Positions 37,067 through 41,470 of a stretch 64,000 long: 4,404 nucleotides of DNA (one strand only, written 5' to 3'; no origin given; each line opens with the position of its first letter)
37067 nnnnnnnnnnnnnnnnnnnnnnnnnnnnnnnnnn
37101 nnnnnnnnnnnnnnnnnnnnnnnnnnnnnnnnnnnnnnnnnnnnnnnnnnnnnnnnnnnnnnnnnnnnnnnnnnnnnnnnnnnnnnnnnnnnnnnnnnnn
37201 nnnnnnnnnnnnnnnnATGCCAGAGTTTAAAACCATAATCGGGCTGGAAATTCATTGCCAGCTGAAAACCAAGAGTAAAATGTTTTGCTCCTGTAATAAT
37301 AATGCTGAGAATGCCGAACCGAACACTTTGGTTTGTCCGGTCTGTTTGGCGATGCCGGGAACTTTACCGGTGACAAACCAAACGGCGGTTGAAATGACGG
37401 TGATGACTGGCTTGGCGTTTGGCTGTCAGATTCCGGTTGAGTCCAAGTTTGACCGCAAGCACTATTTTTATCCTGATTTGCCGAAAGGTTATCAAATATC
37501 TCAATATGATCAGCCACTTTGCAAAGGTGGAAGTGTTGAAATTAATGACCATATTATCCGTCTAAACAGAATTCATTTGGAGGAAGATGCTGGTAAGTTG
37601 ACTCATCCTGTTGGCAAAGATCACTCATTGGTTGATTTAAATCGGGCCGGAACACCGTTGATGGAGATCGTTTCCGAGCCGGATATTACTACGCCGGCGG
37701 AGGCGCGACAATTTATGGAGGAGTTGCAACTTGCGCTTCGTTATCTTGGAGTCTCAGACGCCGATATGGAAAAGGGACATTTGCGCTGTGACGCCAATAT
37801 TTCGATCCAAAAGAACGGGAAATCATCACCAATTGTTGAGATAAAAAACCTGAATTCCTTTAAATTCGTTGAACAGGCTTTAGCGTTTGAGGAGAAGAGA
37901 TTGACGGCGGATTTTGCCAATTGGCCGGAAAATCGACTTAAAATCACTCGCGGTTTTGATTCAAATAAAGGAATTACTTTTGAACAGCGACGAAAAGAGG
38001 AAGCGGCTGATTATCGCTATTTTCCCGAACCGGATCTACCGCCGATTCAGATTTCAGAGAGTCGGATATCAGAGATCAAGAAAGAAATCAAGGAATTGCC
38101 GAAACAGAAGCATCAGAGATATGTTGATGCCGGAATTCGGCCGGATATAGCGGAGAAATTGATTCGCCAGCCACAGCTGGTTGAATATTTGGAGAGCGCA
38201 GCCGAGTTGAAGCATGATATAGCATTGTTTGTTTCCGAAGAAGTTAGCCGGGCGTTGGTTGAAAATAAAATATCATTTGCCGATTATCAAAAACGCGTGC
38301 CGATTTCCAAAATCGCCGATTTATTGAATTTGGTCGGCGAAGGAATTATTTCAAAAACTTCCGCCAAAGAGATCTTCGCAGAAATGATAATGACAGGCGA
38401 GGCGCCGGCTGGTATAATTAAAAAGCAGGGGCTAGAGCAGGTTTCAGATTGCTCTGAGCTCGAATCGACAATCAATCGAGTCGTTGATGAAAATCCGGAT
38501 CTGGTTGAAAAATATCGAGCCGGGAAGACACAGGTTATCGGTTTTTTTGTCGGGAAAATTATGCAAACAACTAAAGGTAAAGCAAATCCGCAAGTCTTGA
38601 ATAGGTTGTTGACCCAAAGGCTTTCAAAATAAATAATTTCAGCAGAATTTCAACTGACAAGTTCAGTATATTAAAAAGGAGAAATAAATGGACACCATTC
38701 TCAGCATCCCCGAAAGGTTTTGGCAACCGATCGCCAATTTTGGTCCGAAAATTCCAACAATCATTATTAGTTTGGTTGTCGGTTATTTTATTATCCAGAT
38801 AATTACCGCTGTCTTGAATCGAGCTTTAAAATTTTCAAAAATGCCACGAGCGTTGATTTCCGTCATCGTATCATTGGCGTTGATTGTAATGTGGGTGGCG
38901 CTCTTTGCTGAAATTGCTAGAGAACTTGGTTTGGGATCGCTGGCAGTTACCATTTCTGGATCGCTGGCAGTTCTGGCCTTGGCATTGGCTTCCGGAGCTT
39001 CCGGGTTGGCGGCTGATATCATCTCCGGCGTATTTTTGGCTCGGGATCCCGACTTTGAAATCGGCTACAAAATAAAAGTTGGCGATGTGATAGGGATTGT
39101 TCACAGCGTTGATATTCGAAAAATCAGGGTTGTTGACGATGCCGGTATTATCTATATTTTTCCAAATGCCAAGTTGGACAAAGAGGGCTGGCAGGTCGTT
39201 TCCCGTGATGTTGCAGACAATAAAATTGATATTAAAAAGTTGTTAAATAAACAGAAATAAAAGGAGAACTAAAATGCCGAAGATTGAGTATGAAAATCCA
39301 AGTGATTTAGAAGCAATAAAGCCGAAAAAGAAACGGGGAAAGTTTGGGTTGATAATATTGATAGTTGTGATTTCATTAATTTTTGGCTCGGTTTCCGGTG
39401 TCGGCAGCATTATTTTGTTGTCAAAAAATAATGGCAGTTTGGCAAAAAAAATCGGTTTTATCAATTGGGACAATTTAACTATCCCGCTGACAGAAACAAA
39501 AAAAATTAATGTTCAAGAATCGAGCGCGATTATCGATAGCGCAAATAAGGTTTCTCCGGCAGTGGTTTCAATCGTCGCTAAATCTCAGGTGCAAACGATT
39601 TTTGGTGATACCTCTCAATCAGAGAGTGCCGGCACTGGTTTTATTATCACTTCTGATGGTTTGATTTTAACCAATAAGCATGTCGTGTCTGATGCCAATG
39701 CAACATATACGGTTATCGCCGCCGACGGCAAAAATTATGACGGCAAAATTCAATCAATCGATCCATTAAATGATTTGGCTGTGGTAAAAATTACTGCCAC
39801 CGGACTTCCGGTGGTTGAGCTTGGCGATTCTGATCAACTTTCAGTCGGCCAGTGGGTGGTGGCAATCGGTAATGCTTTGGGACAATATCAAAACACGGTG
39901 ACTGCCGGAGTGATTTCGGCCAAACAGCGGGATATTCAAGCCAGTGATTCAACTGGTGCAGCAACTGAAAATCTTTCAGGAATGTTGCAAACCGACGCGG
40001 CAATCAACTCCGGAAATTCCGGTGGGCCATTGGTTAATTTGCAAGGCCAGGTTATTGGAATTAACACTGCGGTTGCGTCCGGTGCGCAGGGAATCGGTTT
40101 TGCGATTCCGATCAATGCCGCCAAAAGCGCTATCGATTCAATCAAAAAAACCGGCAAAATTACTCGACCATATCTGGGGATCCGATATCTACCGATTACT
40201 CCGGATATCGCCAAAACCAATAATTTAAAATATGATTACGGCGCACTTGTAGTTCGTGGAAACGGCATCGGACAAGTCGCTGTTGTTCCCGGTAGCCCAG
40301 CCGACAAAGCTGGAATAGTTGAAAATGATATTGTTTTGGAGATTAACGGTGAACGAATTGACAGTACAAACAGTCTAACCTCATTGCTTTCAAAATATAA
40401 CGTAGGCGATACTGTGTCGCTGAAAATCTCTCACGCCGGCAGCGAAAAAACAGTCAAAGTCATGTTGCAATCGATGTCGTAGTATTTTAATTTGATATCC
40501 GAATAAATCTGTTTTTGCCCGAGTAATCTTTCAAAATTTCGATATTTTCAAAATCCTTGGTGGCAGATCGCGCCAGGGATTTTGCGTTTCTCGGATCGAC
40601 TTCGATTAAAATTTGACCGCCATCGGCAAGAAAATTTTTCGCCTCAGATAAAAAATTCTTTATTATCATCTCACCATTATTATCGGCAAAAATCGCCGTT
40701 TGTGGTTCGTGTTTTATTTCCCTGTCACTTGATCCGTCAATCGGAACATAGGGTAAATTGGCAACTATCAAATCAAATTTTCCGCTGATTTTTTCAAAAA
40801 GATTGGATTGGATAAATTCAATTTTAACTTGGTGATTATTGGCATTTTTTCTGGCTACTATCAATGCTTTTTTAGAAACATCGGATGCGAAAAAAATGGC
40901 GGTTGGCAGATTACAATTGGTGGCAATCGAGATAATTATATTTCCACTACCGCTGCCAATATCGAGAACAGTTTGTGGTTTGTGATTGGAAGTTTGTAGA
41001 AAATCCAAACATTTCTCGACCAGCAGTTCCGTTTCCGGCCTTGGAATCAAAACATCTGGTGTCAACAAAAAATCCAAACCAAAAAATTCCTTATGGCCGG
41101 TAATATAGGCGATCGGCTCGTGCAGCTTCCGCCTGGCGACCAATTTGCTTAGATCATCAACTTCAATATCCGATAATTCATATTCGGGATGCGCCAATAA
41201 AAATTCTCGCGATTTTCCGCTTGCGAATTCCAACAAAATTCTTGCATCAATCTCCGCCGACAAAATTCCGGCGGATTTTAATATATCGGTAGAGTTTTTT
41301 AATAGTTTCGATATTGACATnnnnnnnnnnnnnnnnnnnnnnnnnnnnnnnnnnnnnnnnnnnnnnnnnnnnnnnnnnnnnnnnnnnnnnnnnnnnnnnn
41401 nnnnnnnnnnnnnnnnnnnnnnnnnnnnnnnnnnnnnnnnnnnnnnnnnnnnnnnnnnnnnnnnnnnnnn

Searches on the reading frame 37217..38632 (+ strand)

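Call 52: search_protein_families(library=pfam, proteins=[window:37217-38632:+], max_evalue=0.0001)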
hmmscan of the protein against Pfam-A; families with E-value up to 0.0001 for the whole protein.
window:37217-38632:+ (471 aa): 2 families
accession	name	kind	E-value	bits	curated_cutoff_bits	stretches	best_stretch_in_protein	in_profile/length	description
PF02934.20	GatB_N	-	6.6e-113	376.9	23.4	1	7-284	2-276/277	GatB/GatE catalytic domain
PF02637.23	GatB_Yqey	-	3e-38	131.4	27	1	332-469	13-148/148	GatB domain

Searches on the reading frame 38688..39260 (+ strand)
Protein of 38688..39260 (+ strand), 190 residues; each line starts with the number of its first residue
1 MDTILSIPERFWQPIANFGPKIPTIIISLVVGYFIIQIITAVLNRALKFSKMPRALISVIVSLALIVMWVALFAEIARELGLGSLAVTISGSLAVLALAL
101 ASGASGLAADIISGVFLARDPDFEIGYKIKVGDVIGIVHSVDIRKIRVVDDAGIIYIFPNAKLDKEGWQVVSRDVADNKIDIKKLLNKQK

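Call 52: search_protein_families(library=pfam, proteins=[window:38688-39260:+], max_evalue=0.0001)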
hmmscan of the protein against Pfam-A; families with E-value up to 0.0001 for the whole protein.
window:38688-39260:+ (190 aa): 2 families
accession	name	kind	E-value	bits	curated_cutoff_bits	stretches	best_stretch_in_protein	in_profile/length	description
PF00924.24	MS_channel_2nd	-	1.7e-07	31.7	20.2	1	107-163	2-58/68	Mechanosensitive ion channel, beta-domain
PF05552.17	MS_channel_1st_1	-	1.5e-05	25.2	22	1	10-49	5-44/50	Mechanosensitive ion channel, conserved TM helix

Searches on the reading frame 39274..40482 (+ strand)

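Call 52: search_protein_families(library=pfam, proteins=[window:39274-40482:+], max_evalue=0.0001)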
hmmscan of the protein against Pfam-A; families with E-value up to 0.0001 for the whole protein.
window:39274-40482:+ (402 aa): 5 families
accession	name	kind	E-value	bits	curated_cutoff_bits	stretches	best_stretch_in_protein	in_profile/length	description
PF13365.12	Trypsin_2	-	4.9e-35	121.8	27.6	1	120-263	1-144/144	Trypsin-like peptidase domain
PF00089.32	Trypsin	-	6.3e-20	72.4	20.6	1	117-287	24-220/220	Trypsin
PF13180.12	PDZ_2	-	1.5e-13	51.3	27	1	301-397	3-79/80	PDZ domain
PF17820.7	PDZ_6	-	3.6e-11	43.1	27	1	336-385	4-52/54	PDZ domain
PF00595.29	PDZ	-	9.5e-07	29.6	23.2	1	335-385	30-80/81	PDZ domain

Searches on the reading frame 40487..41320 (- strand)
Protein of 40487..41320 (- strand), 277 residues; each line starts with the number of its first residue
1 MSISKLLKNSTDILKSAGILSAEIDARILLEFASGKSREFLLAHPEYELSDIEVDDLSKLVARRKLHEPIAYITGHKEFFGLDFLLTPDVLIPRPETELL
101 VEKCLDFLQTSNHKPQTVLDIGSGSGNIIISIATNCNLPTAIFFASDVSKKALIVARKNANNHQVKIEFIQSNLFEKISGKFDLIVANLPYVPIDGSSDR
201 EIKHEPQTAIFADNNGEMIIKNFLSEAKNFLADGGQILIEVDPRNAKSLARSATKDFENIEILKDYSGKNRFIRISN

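Call 52: search_protein_families(library=pfam, proteins=[window:40487-41320:-], max_evalue=0.0001)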
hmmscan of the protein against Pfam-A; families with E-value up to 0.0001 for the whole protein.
window:40487-41320:- (277 aa): 8 families
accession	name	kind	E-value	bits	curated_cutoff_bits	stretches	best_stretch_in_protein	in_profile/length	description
PF17827.6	PrmC_N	-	5.1e-20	72.3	23.4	1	6-75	2-71/71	PrmC N-terminal domain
PF05175.20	MTS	-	6.8e-15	55.5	23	1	110-191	29-108/170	Methyltransferase small domain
PF13847.12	Methyltransf_31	-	1.3e-12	48.1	27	1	113-260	2-129/145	Methyltransferase domain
PF06325.19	PrmA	-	1e-10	42.1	22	1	103-189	150-234/296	Ribosomal protein L11 methyltransferase (PrmA)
PF13649.12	Methyltransf_25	-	1.7e-09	38.7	27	1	118-191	1-76/97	Methyltransferase domain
PF08242.18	Methyltransf_12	-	2.2e-07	31.9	30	1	119-188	1-72/98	Methyltransferase domain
PF08241.18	Methyltransf_11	-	2.1e-06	28.7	21.2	1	119-188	1-67/95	Methyltransferase domain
PF13489.12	Methyltransf_23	-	3.2e-05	24.1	27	0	105-273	13-145/164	Methyltransferase domain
